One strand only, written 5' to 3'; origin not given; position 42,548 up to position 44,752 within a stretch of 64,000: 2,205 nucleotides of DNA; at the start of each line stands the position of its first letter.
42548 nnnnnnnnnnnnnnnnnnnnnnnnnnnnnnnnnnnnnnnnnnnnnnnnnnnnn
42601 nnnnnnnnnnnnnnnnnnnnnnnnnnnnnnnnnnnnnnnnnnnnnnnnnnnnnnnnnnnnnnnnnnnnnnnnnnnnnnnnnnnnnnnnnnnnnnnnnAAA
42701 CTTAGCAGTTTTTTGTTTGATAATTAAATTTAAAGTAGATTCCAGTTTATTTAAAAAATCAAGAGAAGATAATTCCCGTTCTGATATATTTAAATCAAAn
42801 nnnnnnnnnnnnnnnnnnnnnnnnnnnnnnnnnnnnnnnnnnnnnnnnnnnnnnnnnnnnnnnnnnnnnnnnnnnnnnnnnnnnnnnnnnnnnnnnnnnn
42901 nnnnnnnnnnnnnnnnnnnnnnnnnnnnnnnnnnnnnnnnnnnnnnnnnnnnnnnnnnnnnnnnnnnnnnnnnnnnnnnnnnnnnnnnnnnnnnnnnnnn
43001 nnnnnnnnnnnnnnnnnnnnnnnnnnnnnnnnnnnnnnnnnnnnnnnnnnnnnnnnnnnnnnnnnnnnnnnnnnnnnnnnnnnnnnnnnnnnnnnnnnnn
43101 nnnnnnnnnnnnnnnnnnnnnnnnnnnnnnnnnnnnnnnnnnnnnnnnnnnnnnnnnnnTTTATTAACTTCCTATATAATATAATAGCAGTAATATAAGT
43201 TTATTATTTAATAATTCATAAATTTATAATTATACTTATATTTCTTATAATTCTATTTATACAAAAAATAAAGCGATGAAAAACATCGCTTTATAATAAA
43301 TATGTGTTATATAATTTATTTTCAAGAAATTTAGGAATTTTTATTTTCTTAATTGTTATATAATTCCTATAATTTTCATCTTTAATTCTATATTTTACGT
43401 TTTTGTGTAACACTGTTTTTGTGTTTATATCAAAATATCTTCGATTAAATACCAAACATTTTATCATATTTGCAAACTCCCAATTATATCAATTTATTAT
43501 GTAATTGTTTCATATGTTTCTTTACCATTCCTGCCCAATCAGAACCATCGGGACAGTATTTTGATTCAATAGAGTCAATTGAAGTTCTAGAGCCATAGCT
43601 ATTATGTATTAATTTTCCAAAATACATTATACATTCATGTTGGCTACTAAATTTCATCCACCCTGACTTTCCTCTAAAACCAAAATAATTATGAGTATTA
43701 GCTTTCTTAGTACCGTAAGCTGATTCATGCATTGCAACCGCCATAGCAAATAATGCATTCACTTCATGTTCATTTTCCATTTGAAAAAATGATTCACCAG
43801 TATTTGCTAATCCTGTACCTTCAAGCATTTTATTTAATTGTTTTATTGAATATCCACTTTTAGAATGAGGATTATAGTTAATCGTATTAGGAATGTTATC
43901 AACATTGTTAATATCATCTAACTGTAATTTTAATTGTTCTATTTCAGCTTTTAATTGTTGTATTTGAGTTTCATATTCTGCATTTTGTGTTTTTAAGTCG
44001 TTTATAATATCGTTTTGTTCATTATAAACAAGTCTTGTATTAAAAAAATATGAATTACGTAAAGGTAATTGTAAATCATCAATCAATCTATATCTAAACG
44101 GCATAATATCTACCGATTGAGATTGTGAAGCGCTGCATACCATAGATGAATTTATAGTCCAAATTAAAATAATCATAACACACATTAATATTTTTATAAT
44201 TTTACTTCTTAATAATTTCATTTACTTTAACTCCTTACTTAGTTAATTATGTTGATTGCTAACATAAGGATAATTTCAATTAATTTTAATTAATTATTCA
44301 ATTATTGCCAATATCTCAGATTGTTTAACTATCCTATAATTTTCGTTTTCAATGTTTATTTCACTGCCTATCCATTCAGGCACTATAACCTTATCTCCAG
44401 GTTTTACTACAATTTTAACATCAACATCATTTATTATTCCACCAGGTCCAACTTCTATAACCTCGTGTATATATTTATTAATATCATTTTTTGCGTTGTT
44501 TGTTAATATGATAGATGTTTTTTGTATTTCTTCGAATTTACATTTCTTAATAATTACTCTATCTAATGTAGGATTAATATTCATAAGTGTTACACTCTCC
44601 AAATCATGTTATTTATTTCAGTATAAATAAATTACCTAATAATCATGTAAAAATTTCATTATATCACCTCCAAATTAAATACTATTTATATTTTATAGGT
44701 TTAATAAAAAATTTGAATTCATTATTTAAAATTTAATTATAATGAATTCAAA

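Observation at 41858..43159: MazF/EndoA-type toxin domain fused to a 300 aa extension, with no adjacent antitoxin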

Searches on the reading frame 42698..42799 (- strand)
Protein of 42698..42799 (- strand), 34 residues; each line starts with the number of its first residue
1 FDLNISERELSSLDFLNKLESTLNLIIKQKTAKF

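Call 57: search_solved_structures(query=A6, max_evalue=10, show_alignments=5)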
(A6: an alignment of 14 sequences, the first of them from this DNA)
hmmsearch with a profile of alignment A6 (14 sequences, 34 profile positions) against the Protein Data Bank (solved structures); distinct sequences matched with E-value up to 10: 7.
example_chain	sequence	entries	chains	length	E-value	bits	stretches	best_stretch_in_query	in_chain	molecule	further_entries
2w50_A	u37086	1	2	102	0.17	14.8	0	1-12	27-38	ARMET-LIKE PROTEIN 1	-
2lpn_A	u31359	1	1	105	0.2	14.6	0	1-12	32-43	Cerebral dopamine neurotrophic factor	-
8ro1_Z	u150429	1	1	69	0.35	13.8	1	2-11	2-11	Coiled-coil domain-containing protein 12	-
5z7q_A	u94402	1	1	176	0.8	12.7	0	16-30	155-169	Flagellin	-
2oqp_A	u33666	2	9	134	0.84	12.6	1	13-32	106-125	Interleukin-21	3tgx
4bit_A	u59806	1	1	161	0.88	12.6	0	1-12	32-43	CEREBRAL DOPAMINE NEUROTROPHIC FACTOR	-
8ent_A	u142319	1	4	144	1.1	12.2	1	13-32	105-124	Interleukin-21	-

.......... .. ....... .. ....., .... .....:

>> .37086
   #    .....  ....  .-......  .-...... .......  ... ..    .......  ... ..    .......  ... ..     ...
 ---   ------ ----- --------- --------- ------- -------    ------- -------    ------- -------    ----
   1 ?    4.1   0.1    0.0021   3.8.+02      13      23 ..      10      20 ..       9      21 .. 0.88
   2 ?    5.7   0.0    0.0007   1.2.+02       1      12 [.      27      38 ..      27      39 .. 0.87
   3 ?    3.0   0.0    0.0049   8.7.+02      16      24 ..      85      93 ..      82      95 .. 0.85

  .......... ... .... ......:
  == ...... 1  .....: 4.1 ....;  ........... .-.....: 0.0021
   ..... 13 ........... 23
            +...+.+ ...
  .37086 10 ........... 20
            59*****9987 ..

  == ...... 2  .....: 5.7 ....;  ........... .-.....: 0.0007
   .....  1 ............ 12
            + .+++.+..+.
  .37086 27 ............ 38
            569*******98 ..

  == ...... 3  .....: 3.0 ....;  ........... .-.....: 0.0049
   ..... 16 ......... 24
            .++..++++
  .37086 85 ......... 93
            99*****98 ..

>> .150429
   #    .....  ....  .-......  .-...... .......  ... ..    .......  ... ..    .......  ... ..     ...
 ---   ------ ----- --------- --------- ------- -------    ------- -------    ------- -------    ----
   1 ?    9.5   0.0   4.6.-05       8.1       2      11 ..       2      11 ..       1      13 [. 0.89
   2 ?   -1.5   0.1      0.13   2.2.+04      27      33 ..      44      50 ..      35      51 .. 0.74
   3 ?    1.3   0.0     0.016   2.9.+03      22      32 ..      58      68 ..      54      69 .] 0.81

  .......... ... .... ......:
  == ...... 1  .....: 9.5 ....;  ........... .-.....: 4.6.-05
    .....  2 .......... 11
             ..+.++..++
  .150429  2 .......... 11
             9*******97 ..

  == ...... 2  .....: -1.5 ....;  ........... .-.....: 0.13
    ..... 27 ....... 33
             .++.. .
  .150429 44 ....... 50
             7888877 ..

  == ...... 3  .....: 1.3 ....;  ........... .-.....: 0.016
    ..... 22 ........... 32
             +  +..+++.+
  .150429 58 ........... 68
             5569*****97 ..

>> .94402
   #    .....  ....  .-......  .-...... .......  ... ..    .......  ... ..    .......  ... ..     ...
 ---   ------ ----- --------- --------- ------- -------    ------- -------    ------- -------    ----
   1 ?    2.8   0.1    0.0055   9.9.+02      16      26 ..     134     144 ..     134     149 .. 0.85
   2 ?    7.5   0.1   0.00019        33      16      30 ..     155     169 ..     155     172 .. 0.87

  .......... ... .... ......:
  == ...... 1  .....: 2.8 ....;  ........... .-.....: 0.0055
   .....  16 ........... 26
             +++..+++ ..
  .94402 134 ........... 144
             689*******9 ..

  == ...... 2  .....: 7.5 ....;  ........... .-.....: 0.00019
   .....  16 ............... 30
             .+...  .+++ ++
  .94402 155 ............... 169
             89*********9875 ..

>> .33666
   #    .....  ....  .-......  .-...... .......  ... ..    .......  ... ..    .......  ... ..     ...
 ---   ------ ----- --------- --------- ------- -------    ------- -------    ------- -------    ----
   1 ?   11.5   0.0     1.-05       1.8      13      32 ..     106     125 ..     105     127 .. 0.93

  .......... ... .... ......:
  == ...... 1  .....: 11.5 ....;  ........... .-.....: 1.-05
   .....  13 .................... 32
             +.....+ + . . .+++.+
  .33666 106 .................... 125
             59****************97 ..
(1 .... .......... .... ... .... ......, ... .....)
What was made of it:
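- A profile of the linker finds no MazE or other antitoxin in PDB sequences, even at E<=10 (call 57).
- Tried and rejected: A family profile of the segment found no MazE in PDB sequences at E<=10 (call 57).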

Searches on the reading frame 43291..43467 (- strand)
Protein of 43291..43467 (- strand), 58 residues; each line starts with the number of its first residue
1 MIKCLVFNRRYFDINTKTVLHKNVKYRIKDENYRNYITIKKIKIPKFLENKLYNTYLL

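Call 3: search_protein_families(library=pfam, proteins=[window:43291-43467:-], max_evalue=0.1)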
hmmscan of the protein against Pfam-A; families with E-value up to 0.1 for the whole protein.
window:43291-43467:- (58 aa): 2 families
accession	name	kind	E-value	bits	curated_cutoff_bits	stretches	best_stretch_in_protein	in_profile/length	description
PF09266.15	VirDNA-topo-I_N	-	0.019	15.6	25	1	20-50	10-39/58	Viral DNA topoisomerase I, N-terminal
PF22532.2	WIV_dom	-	0.067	13.5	27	1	6-31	29-55/66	Nonstructural protein, WIV domain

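Call 4: search_protein_families(library=phrogs, proteins=[window:43291-43467:-], max_evalue=0.01)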
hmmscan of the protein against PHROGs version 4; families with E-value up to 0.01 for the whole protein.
window:43291-43467:- (58 aa): 0 families

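Call 86: search_protein_families(library=padloc, proteins=[window:43291-43467:-], max_evalue=0.01)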
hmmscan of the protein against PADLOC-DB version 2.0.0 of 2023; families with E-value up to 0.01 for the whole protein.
window:43291-43467:- (58 aa): 0 families

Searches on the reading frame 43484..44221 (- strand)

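Call 3: search_protein_families(library=pfam, proteins=[window:43484-44221:-], max_evalue=0.1)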
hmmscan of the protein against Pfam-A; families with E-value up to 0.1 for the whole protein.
window:43484-44221:- (245 aa): 9 families
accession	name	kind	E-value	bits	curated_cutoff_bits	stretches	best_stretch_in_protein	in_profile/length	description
PF01832.25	Glucosaminidase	-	4.4e-07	31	30.2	1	144-240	3-121/123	Mannosyl-glycoprotein endo-beta-N-acetylglucosaminidase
PF05615.18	THOC7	-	0.0072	17.1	28.7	1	65-106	67-108/136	Tho complex subunit 7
PF04977.20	DivIC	-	0.011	15.9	28.9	1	62-98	15-51/80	Septum formation initiator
PF04012.17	PspA_IM30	-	0.012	15.7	33.9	1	66-106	107-147/220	PspA/IM30 family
PF07061.16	Swi5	-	0.02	15.4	22.1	0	76-107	1-32/80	Swi5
PF12329.13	TMF_DNA_bd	-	0.022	15.2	35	1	68-105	30-67/74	TATA element modulatory factor 1 DNA binding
PF11559.13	ADIP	-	0.024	15.2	34.3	0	68-103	70-105/151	Afadin- and alpha -actinin-Binding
PF07989.16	Cnn_1N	-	0.039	14.6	28.5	1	58-104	24-69/74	Centrosomin N-terminal motif 1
PF04102.17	SlyX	-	0.055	14.6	30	0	69-108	15-54/67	SlyX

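Call 4: search_protein_families(library=phrogs, proteins=[window:43484-44221:-], max_evalue=0.01)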
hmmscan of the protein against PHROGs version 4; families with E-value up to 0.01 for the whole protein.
window:43484-44221:- (245 aa): 5 families
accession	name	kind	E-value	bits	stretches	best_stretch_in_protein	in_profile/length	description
phrog_25820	-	lysis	9e-21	75.4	1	68-243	73-253/265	endolysin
phrog_759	-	other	2e-05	24.5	1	122-181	465-530/625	tail associated cell-wall hydrolase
phrog_739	-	lysis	0.00047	21.4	1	69-133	25-89/122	Rz-like spanin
phrog_21853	-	unknown function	0.00067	20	1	120-203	247-330/409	-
phrog_1766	-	tail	0.0016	19.7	1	68-113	80-124/127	tail fiber protein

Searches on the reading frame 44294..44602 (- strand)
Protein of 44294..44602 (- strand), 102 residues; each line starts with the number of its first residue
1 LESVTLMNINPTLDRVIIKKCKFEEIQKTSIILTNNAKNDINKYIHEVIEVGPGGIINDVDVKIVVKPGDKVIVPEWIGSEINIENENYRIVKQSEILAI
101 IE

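Call 3: search_protein_families(library=pfam, proteins=[window:44294-44602:-], max_evalue=0.1)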
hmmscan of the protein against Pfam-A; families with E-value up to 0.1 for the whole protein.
window:44294-44602:- (102 aa): 1 family
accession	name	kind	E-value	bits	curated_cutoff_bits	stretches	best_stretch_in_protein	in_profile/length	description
PF00166.26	Cpn10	-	1.6e-17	63.7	21.1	1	8-101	1-93/93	Chaperonin 10 Kd subunit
